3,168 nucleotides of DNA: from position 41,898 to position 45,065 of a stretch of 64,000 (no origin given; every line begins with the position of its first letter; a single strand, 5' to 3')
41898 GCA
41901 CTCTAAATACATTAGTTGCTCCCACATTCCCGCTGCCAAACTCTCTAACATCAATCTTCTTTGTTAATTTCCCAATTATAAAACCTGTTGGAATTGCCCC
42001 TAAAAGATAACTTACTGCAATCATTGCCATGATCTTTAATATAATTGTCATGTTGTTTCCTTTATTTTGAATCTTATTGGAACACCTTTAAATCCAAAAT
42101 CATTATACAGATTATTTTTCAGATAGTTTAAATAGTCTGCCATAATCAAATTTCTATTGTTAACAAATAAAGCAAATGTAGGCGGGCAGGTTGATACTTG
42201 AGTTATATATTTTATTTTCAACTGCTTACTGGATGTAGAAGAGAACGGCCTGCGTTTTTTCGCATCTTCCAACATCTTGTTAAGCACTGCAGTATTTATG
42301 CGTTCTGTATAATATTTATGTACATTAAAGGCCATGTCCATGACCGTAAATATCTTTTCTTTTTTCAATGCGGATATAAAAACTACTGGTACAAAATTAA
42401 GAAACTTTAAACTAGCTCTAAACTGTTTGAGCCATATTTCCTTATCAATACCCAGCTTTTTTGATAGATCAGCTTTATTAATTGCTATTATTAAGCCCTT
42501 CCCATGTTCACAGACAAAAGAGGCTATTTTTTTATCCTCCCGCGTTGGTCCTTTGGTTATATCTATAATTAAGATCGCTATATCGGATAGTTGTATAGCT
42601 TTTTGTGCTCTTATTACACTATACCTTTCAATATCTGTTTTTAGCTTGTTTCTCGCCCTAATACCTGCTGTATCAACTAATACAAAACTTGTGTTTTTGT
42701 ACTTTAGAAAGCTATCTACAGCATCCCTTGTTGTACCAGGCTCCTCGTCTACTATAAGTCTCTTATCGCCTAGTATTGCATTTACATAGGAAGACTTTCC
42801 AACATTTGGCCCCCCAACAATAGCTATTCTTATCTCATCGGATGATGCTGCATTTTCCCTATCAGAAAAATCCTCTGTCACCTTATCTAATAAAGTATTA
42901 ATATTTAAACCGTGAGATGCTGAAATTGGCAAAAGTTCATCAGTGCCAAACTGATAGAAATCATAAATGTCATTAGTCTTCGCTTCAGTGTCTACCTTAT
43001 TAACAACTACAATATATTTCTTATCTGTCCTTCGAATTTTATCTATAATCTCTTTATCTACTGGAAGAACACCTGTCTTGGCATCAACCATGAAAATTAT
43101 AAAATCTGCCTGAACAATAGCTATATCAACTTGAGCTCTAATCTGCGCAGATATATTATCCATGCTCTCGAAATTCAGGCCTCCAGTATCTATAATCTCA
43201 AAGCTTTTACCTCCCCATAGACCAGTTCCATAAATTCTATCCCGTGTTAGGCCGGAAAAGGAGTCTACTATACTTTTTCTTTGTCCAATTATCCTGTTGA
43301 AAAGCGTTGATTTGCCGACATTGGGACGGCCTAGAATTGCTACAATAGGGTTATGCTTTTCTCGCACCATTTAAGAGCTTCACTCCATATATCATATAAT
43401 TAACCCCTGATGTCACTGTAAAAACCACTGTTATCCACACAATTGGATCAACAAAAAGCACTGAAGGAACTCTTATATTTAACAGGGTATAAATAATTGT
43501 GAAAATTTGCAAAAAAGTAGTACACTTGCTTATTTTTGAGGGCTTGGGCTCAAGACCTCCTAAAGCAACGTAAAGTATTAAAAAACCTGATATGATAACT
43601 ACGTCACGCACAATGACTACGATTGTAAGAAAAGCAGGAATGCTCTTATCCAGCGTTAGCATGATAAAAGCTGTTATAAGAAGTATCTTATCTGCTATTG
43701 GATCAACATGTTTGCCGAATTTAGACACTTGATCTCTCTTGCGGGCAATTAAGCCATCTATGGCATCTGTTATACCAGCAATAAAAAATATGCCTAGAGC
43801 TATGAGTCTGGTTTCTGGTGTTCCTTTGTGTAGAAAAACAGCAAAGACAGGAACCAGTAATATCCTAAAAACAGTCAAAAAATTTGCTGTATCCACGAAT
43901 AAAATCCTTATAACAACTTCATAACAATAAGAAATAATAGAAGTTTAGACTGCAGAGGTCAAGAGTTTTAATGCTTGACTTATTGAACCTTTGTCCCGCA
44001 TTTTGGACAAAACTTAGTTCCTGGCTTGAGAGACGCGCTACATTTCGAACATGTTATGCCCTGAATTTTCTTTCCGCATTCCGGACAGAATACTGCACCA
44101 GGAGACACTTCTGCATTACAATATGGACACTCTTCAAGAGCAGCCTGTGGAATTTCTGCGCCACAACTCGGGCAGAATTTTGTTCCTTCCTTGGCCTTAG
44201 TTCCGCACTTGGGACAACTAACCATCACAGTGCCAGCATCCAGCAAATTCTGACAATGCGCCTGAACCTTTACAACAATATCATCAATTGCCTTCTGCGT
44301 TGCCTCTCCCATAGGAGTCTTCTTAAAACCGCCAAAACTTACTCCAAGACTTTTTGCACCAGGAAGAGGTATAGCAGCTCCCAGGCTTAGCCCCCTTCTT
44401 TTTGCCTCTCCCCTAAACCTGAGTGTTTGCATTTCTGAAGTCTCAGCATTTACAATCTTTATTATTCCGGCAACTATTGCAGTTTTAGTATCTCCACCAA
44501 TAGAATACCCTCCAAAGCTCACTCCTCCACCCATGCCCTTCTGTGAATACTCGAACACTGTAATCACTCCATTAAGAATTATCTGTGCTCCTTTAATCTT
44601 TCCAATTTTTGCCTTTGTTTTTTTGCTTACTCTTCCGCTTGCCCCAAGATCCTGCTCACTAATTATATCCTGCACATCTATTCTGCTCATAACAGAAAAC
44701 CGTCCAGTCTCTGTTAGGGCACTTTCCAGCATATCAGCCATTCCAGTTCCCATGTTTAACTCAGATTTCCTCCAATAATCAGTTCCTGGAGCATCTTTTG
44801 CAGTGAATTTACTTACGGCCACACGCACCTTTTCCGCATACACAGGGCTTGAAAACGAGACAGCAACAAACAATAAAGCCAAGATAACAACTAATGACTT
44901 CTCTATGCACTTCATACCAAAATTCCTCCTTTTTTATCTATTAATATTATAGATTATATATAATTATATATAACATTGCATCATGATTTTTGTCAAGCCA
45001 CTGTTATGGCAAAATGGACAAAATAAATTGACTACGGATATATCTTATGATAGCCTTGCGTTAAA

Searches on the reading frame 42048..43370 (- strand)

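Call 12: search_protein_families(library=pfam, proteins=[window:42048-43370:-], max_evalue=0.001)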
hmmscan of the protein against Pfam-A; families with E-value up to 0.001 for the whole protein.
window:42048-43370:- (440 aa): 13 families
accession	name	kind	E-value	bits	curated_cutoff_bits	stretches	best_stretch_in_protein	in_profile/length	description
PF01926.29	MMR_HSR1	-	2.4e-52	176.3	21.9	2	10-125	2-113/113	50S ribosome-binding GTPase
PF14714.11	KH_dom-like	-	5.1e-27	94.4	27.3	1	357-437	1-81/81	KH-domain-like of EngA bacterial GTPase enzymes, C-terminal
PF02421.24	FeoB_N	-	2.8e-26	92.4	27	2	10-162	3-154/156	Ferrous iron transport protein B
PF00009.33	GTP_EFTU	-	4.3e-24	85.6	26.5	2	212-349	54-184/188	Elongation factor Tu GTP binding domain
PF00350.29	Dynamin_N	-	9.4e-13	49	27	0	182-215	1-34/168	Dynamin family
PF04548.22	AIG1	-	1.3e-10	41.4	27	1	12-115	5-110/212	AIG1 family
PF03193.22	RsgA_GTPase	-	9.3e-09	35.8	30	0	79-209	16-136/174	RsgA GTPase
PF08477.19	Roc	-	1.9e-05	25.3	27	0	10-127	2-119/119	Ras of Complex, Roc, domain of DAPkinase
PF13479.12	AAA_24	-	3.7e-05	24.1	27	0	179-270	2-71/195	AAA domain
PF00005.33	ABC_tran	-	0.00018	22.6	25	0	6-33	10-37/137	ABC transporter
PF16897.10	MMR_HSR1_Xtn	-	0.00031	21.1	35.2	1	106-166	43-102/106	C-terminal region of MMR_HSR1 domain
PF09831.14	DUF2058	-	0.00039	21.1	25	1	76-140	105-167/174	Uncharacterized protein conserved in bacteria (DUF2058)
PF01637.24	ATPase_2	-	0.00095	19.5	33.2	0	2-68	15-69/225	ATPase domain predominantly from Archaea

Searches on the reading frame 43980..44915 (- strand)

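Call 34: search_protein_families(library=pfam, proteins=[window:43980-44915:-], max_evalue=0.00001)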
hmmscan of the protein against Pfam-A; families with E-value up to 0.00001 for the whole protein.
window:43980-44915:- (311 aa): 7 families
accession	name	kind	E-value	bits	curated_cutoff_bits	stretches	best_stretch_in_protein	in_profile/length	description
PF03783.19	CsgG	-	5.1e-34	117.9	20.8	1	25-222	5-202/210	Curli production assembly/transport component CsgG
PF13240.11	Zn_Ribbon_1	-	4.5e-21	74.4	25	3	234-254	2-22/23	zinc-ribbon domain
PF13248.11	Zn_ribbon_3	-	4.7e-19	67.6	27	2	231-255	2-26/26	zinc-ribbon domain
PF12773.13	DZR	-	1.3e-17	64.1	27.3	1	263-307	1-45/45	Double zinc ribbon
PF17032.10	Zn_ribbon_15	-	1.3e-10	42.3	28.9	0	219-252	41-73/73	zinc-ribbon family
PF24460.1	DUF7575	-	2.3e-06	27.3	28.5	0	244-270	2-27/28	Domain of unknown function (DUF7575)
PF18912.6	DZR_2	-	5.7e-06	26.5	27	0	262-306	9-55/56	Double zinc ribbon domain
